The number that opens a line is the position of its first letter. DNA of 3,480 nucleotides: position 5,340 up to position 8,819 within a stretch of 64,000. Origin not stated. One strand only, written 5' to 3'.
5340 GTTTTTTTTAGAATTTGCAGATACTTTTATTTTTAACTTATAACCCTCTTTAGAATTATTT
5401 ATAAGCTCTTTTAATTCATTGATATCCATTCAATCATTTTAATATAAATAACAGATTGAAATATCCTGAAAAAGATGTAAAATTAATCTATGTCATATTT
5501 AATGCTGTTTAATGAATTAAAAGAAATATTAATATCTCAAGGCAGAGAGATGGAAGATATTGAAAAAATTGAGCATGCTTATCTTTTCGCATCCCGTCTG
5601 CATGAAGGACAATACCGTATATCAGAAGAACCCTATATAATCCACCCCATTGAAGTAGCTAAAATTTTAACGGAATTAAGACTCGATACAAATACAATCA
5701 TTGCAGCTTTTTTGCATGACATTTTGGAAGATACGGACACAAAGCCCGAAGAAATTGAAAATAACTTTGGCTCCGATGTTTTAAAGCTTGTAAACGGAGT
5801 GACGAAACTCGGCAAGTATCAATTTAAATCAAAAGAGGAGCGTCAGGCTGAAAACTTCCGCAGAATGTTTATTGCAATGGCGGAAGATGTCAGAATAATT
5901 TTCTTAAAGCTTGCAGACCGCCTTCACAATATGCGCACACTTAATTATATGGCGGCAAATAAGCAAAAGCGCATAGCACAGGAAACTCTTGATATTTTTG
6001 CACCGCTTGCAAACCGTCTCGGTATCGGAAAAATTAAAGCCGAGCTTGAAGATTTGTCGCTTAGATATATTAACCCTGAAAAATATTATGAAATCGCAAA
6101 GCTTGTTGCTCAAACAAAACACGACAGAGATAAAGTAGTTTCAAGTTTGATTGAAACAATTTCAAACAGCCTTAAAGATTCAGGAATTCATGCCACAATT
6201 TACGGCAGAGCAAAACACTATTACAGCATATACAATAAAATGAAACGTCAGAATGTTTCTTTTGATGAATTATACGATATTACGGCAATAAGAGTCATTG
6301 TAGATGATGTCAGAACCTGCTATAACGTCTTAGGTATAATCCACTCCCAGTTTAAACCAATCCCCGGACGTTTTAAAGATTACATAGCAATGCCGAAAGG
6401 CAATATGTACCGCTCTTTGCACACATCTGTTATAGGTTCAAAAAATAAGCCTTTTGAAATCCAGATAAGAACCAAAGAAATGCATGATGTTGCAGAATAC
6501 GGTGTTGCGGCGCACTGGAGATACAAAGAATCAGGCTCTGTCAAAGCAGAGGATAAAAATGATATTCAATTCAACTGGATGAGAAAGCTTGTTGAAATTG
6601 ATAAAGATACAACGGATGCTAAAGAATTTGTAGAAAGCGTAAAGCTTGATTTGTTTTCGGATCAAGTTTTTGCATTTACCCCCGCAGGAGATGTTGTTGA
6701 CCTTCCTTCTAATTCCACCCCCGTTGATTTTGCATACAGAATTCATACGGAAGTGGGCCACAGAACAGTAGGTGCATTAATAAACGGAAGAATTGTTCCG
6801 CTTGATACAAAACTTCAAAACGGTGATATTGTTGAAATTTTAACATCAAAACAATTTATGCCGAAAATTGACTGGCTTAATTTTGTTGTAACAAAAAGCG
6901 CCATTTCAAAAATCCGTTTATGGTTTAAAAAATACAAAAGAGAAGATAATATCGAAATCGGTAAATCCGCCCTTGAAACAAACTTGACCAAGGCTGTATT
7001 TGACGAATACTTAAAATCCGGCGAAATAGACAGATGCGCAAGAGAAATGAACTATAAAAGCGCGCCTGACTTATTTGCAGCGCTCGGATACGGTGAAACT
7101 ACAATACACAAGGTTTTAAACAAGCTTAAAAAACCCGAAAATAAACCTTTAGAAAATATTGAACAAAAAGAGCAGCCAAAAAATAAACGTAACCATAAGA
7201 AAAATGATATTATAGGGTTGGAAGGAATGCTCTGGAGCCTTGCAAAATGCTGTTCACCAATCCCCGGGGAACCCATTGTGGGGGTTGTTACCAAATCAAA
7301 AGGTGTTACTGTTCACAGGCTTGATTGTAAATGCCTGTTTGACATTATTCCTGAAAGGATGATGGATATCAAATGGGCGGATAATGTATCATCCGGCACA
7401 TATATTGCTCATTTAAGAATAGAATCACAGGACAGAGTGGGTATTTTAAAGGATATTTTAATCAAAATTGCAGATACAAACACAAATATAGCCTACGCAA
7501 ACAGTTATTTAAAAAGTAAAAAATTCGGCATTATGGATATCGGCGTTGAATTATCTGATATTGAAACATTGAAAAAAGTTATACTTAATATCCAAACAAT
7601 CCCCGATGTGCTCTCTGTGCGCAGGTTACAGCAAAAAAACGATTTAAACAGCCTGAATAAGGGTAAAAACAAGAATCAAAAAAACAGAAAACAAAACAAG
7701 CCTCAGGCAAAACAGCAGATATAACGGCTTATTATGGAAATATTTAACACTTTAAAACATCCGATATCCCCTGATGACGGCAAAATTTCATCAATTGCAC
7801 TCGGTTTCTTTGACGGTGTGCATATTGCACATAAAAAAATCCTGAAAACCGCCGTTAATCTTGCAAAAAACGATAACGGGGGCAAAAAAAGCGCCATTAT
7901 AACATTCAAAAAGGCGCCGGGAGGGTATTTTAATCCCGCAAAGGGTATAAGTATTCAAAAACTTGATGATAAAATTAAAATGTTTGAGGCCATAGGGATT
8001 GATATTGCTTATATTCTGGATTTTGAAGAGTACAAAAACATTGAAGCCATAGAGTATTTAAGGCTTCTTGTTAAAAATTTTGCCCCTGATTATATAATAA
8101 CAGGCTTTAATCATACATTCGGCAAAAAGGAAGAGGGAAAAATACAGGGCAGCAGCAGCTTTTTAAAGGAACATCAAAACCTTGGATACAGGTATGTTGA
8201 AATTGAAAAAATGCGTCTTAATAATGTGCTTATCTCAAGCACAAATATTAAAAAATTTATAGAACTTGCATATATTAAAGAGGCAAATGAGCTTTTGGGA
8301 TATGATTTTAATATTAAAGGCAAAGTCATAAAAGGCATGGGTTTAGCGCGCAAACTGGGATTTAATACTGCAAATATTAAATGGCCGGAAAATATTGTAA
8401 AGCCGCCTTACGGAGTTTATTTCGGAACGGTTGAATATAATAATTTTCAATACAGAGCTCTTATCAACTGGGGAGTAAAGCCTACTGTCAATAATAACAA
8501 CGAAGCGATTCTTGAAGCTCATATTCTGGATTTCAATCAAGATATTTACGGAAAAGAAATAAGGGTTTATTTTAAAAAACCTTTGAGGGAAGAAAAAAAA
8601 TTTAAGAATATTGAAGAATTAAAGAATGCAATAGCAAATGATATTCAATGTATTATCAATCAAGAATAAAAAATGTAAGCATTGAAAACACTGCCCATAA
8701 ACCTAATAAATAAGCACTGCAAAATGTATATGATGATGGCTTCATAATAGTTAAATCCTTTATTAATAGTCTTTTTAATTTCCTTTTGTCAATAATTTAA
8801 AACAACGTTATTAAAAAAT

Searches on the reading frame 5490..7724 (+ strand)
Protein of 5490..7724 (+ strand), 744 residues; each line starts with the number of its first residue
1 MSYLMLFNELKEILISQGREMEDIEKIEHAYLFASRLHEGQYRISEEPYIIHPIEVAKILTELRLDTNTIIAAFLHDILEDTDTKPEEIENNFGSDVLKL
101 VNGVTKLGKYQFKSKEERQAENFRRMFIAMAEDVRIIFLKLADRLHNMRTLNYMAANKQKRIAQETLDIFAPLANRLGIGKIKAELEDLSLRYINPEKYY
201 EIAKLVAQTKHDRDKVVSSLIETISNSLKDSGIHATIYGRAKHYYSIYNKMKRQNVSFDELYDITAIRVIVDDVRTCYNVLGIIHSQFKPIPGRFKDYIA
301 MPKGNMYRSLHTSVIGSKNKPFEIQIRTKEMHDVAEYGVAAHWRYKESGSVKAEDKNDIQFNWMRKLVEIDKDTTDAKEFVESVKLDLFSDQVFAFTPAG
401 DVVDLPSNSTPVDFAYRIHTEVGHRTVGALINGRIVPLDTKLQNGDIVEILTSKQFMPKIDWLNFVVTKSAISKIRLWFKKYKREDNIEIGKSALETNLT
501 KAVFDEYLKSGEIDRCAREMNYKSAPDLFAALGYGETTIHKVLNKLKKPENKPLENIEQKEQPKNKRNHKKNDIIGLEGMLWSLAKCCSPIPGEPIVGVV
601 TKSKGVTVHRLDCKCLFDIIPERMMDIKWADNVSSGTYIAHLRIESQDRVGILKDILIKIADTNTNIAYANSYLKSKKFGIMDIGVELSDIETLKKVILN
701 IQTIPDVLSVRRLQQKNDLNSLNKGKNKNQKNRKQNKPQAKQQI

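Call 34: find_encoding_contigs(protein=window:5490-7724:+, flank=10000, max_places=1)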
Protein window:5490-7724:+ (744 aa): no gene with exactly this product is on record in the collection.

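Call 36: search_protein_families(library=pfam, proteins=[window:5490-7724:+], max_evalue=0.00001)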
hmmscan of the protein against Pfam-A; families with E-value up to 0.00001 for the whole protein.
window:5490-7724:+ (744 aa): 6 families
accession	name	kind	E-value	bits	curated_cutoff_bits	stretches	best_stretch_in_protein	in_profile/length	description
PF13328.12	HD_4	-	9.3e-51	172.1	27.2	1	30-179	1-155/156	HD domain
PF04607.23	RelA_SpoT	-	1.1e-45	155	27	1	239-349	1-112/113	Region found in RelA / SpoT proteins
PF02824.27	TGS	-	1e-24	86.8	22.2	1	393-452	1-60/60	TGS domain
PF13291.12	ACT_4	-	1.7e-15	57.9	27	1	635-712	2-80/80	ACT domain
PF01966.28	HD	-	2.4e-11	44.3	22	1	49-148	1-116/116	HD domain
PF19296.4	RelA_AH_RIS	-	9.5e-10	39.3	23.8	1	464-616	2-175/185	RelA/SpoT, AH and RIS domains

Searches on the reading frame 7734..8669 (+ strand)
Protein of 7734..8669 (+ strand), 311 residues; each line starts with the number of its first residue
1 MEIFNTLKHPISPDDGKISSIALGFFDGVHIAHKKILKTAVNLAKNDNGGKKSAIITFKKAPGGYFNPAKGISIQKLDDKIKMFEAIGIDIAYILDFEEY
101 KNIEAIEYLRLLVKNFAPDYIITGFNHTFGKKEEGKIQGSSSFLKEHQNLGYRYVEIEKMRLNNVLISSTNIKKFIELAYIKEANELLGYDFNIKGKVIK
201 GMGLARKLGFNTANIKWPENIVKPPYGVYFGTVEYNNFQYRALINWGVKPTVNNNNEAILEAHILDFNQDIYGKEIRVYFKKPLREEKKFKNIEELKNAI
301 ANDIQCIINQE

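Call 36: search_protein_families(library=pfam, proteins=[window:7734-8669:+], max_evalue=0.00001)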
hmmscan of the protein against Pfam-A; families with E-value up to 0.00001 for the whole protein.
window:7734-8669:+ (311 aa): 2 families
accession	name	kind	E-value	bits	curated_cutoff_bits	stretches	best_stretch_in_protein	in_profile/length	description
PF01687.23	Flavokinase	-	5.6e-38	130.4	19.6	1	188-305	1-118/124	Riboflavin kinase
PF06574.18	FAD_syn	-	4.5e-29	101.7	27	1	19-171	8-158/158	FAD synthetase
